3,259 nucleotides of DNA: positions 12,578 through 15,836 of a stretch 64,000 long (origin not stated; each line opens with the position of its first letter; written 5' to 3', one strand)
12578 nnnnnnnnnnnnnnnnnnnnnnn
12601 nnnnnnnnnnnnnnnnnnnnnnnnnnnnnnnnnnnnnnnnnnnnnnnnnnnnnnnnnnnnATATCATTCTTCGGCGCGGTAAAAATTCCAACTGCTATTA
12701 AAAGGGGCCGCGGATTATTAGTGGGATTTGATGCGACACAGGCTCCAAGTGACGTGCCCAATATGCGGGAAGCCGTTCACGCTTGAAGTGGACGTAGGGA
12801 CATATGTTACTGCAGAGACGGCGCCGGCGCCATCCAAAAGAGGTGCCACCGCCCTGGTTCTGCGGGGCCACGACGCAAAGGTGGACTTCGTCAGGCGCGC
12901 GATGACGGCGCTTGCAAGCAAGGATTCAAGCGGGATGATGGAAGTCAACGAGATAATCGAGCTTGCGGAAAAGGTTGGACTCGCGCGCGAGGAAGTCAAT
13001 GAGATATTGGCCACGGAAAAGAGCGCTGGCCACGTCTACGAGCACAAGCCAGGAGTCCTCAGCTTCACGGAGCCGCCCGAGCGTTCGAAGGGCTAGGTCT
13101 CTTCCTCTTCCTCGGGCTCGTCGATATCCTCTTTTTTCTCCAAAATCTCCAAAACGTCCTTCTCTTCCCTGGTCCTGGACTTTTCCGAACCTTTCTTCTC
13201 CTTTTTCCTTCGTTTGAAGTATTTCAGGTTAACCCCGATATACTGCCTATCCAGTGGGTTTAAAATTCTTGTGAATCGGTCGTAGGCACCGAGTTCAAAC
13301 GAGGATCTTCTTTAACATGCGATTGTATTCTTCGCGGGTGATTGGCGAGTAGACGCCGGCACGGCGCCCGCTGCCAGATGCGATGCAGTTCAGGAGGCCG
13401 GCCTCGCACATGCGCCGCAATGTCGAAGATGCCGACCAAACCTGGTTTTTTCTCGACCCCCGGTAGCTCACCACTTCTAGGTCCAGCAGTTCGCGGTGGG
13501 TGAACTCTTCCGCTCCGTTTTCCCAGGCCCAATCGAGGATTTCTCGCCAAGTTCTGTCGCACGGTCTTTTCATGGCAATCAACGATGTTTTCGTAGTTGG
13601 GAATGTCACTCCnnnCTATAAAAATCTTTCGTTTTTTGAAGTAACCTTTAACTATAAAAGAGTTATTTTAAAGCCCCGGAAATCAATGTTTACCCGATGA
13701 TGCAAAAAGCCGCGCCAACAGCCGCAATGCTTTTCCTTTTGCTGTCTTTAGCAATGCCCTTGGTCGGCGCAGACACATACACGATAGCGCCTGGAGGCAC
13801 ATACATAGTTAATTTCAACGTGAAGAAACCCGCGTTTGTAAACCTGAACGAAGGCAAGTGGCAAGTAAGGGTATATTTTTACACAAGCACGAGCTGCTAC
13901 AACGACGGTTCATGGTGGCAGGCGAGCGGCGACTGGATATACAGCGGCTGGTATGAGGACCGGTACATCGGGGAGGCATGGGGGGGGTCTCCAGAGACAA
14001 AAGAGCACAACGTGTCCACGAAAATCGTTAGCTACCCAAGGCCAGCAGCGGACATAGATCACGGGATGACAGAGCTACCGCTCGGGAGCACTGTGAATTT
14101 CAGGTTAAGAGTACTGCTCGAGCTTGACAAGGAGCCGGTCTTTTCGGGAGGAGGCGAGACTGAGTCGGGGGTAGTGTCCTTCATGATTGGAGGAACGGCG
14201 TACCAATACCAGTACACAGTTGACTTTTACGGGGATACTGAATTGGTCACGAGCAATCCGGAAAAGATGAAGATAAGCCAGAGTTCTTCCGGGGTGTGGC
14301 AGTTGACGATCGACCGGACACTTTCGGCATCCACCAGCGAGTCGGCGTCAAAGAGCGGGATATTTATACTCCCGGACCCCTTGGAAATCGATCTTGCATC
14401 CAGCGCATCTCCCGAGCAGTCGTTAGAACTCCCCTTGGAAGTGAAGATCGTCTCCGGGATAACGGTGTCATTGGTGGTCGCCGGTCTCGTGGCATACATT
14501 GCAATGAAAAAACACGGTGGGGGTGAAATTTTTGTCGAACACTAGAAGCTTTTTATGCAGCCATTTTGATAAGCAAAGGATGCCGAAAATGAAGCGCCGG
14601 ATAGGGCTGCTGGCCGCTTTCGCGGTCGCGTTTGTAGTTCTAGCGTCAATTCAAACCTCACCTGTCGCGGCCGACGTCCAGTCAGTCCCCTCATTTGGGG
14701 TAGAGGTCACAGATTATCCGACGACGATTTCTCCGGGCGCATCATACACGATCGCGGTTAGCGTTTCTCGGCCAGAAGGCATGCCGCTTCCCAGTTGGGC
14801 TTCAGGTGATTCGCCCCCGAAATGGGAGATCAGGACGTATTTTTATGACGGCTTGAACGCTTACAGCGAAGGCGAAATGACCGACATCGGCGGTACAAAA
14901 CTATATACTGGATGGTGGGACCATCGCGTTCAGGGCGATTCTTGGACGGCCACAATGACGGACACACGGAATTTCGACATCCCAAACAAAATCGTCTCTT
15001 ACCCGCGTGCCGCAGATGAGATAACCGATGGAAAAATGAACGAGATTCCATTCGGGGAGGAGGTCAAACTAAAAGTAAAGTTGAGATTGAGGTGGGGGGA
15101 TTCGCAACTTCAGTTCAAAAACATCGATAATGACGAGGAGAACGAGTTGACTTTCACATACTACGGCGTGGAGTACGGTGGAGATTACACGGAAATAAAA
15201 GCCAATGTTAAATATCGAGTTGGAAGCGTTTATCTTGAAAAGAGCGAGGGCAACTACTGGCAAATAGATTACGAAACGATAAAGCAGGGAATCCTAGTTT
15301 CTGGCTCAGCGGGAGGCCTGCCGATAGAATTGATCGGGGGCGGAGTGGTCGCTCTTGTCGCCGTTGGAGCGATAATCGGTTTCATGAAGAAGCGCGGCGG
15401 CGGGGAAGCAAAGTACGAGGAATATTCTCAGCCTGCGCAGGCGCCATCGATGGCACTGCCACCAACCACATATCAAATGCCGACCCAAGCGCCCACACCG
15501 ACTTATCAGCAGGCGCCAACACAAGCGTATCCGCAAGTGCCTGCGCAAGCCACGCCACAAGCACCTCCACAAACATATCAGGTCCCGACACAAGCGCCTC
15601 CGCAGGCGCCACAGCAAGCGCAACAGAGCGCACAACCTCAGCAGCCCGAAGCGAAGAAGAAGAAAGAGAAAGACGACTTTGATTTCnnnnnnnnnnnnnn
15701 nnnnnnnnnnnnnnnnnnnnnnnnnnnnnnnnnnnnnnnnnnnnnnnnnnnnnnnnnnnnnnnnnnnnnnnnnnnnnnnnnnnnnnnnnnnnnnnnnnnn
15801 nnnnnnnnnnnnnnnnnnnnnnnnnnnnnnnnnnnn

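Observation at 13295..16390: Paralogous secreted membrane-anchored protein pair flanked by a wHTH gene and a convergent MinD-like ATPase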

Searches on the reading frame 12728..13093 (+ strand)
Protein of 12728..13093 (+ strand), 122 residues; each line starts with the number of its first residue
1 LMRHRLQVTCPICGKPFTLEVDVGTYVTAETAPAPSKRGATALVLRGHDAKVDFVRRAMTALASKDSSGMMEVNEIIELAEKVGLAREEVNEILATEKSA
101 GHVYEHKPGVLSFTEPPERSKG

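Call 5: search_protein_families(library=pfam, proteins=[window:12728-13093:+], max_evalue=0.01)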
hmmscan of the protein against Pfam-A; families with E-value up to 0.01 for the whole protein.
window:12728-13093:+ (122 aa): 0 families

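Call 56: search_solved_structures(query=A5, max_evalue=10)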
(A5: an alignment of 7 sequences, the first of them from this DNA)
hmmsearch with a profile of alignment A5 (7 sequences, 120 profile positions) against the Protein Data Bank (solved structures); distinct sequences matched with E-value up to 10: 31.
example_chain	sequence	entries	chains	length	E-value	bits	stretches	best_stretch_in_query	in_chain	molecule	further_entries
2i13_A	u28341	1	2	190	7.3e-05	25.8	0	8-26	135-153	Aart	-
2m45_A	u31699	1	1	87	0.00014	24.9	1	65-107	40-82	Minichromosome maintenance protein MCM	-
1mey_C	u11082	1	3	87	0.0026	20.8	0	8-23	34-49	CONSENSUS ZINC FINGER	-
4fdg_B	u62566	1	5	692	0.0039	20.3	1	66-107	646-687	Minichromosome maintenance protein MCM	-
3dqp_A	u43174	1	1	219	0.093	15.8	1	42-107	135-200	Oxidoreductase ylbE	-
8x7t_D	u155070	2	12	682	0.12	15.4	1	56-107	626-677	mini-chromosome maintenance complex 3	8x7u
1znm_A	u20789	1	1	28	0.17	14.9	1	6-30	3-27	YY1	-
2kmk_A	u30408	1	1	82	0.2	14.7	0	8-29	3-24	Zinc finger protein Gfi-1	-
6ml2_A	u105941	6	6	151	0.26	14.4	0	8-28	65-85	Zinc finger and BTB domain-containing protein 24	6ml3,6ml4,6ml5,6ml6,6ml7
9q9h_A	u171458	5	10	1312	0.35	14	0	75-111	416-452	DNA repair protein RAD50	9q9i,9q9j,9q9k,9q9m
2kvf_A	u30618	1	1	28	0.41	13.8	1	8-29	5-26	Zinc finger and BTB domain-containing protein 32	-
1ubd_C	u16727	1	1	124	0.52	13.4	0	6-30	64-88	PROTEIN (YY1 ZINC FINGER DOMAIN)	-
7ueb_E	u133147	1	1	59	0.61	13.2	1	76-106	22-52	PscE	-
8cuc_E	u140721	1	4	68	0.64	13.1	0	8-31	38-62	Sal-like protein 4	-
8a4i_I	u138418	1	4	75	0.64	13.1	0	8-34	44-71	Sal-like protein 4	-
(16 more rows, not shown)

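Call 57: search_protein_families(library=pfam, alignment_id=A5, max_evalue=10)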
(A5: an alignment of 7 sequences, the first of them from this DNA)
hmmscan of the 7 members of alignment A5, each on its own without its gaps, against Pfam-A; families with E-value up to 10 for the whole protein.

A. member 1, seq(121 aa): 9 families
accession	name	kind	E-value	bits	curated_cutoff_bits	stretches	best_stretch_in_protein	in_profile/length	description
PF01323.26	DSBA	-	0.063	13.5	25.6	1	41-104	92-154/191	DSBA-like thioredoxin domain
PF25051.1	WHD_MCM8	-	0.07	13.6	26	1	56-101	22-67/80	MCM8 winged helix domain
PF14255.11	Cys_rich_CPXG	-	0.1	12.9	25.2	1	7-22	1-16/52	Cysteine-rich CPXCG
PF21120.3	MCM_WH_arc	-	0.16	12.5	26.1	1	76-108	28-60/63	Archaeal MCM, winged-helix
PF00984.24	UDPG_MGDP_dh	-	0.16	12.5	25.4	1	72-109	21-57/94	UDP-glucose/GDP-mannose dehydrogenase family, central domain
PF23454.1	Zn_ribbon_Brz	-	0.18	12.9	27.9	1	6-28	5-27/58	Transcriptional regulator Brz zinc beta ribbon domain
PF24110.1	DUF7385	-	0.2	11.8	28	1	5-17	25-37/72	Family of unknown function (DUF7385)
PF22034.2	B129_C2H2-zf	-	0.25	12.1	27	1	9-17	1-9/22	Uncharacterized protein B-129, C2H2 zinc finger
PF18112.7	Zn-C2H2_12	-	0.42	11.5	23.2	1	8-21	2-15/27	Autophagy receptor zinc finger-C2H2 domain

B. families by the number of members that match (of 7 scanned): 34 families (the first 25 are shown)
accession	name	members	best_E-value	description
PF21120.3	MCM_WH_arc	6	3.3e-05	Archaeal MCM, winged-helix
PF25051.1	WHD_MCM8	6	0.0061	MCM8 winged helix domain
PF18112.7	Zn-C2H2_12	5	0.022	Autophagy receptor zinc finger-C2H2 domain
PF21100.3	MCM_C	3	0.01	MCM protein C-terminal winged helix-turn-helix domain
PF24110.1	DUF7385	3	0.051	Family of unknown function (DUF7385)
PF23454.1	Zn_ribbon_Brz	3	0.064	Transcriptional regulator Brz zinc beta ribbon domain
PF14255.11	Cys_rich_CPXG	3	0.095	Cysteine-rich CPXCG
PF13913.12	zf-C2HC_2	2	0.00074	zinc-finger of a C2HC-type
PF22451.2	NirdL-like_HTH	2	0.0015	Siroheme decarboxylase NirDL-like HTH domain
PF04539.22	Sigma70_r3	2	0.015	Sigma-70 region 3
PF01978.25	TrmB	2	0.051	Sugar-specific transcriptional regulator TrmB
PF01323.26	DSBA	2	0.063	DSBA-like thioredoxin domain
PF13717.11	Zn_ribbon_4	2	0.11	zinc-ribbon domain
PF24460.1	DUF7575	2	0.13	Domain of unknown function (DUF7575)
PF13894.12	zf-C2H2_4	2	0.21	C2H2-type zinc finger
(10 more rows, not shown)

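Call 80: search_protein_families(library=phrogs, proteins=[window:12728-13093:+], max_evalue=0.1)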
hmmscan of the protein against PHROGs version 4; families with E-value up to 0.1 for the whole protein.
window:12728-13093:+ (122 aa): 2 families
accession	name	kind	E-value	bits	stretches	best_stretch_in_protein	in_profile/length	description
phrog_10371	-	DNA, RNA and nucleotide metabolism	0.00014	21.3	1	66-111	634-679/683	DNA helicase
phrog_2622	-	unknown function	0.035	15.1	1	6-24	7-25/66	-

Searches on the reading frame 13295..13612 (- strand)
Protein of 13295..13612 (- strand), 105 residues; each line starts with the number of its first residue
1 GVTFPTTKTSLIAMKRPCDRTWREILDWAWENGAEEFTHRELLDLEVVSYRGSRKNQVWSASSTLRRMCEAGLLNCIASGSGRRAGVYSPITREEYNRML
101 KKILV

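Call 5: search_protein_families(library=pfam, proteins=[window:13295-13612:-], max_evalue=0.01)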
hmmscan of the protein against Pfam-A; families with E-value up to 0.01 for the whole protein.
window:13295-13612:- (105 aa): 1 family
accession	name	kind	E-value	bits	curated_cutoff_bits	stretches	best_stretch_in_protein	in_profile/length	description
PF09851.14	SHOCT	-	0.0088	16.2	27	0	91-104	15-28/28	Short C-terminal domain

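Call 9: search_protein_families(library=ncbifam, proteins=[window:13295-13612:-], max_evalue=0.01)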
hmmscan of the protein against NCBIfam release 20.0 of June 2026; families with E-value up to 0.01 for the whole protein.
window:13295-13612:- (105 aa): 0 families

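Call 58: search_protein_families(library=pfam, proteins=[window:13295-13612:-], max_evalue=1)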
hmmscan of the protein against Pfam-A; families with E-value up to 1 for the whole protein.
window:13295-13612:- (105 aa): 2 families
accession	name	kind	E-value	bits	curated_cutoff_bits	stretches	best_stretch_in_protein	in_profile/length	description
PF09851.14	SHOCT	-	0.0088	16.2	27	1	91-104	15-28/28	Short C-terminal domain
PF11387.14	DUF2795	-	0.21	11.9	25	0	23-51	20-48/54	Protein of unknown function (DUF2795)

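Call 59: search_solved_structures(query=window:13295-13612:-, max_evalue=10)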
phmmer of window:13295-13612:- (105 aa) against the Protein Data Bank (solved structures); distinct sequences matched with E-value up to 10: 0.

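Call 66: predict_structure(protein=window:13295-13612:-)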
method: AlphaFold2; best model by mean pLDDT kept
length: 105 residues; sequences in the alignment: 1
mean_pLDDT: 48.8   pTM: 0.41
mean pLDDT of the five models: 48.8, 46.8, 40.6, 40.5, 37.1
residues with pLDDT >= 90: 0; 70-90: 12; 50-70: 32; < 50: 61
segments of 3 or more residues with pLDDT < 50: 1-18, 47-87
pLDDT, mean of each block of 10 residues (from residue 1): 29 42 68 67 50 36 41 42 46 66 51
secondary structure, 60 per line:
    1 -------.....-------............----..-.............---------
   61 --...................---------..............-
elements in order: H8-12 H20-31 H39-51 H63-81 H93-104

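Call 80: search_protein_families(library=phrogs, proteins=[window:13295-13612:-], max_evalue=0.1)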
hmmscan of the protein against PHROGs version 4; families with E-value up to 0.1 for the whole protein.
window:13295-13612:- (105 aa): 0 families

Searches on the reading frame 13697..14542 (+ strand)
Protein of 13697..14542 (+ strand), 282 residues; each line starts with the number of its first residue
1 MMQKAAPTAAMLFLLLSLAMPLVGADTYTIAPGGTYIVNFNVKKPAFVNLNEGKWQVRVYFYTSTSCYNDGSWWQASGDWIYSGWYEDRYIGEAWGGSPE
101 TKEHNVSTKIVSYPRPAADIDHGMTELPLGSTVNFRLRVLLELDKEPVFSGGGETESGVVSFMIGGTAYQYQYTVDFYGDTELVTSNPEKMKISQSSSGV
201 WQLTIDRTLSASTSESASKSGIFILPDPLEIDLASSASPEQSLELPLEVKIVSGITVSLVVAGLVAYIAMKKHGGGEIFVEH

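Call 5: search_protein_families(library=pfam, proteins=[window:13697-14542:+], max_evalue=0.01)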
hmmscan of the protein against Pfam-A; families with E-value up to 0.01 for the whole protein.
window:13697-14542:+ (282 aa): 0 families

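Call 8: find_encoding_contigs(protein=window:13697-14542:+, flank=10000, max_places=6)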
Protein window:13697-14542:+ (282 aa): no gene with exactly this product is on record in the collection.

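Call 9: search_protein_families(library=ncbifam, proteins=[window:13697-14542:+], max_evalue=0.01)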
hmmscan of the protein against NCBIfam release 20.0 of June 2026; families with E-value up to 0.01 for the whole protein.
window:13697-14542:+ (282 aa): 0 families

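Call 14: find_homologous_proteins(query=window:13697-14542:+, max_evalue=0.001)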
Query window:13697-14542:+ (282 aa): 2 proteins with E <= 0.001 among 1904 candidates.
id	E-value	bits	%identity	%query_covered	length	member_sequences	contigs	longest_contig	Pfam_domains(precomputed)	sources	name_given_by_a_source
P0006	2.2e-185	633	100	100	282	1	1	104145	-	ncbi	-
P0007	1.8e-143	495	78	96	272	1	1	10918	-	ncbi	-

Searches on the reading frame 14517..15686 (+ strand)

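Call 5: search_protein_families(library=pfam, proteins=[window:14517-15686:+], max_evalue=0.01)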
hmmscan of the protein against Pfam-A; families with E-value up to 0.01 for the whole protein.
window:14517-15686:+ (390 aa): 0 families

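Call 9: search_protein_families(library=ncbifam, proteins=[window:14517-15686:+], max_evalue=0.01)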
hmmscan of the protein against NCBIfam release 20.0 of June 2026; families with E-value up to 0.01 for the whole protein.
window:14517-15686:+ (390 aa): 1 family
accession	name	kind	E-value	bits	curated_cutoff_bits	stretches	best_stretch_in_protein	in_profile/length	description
NF033761.1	gliding_GltJ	equivalog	0.00061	19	450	1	275-382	378-497/671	adventurous gliding motility protein GltJ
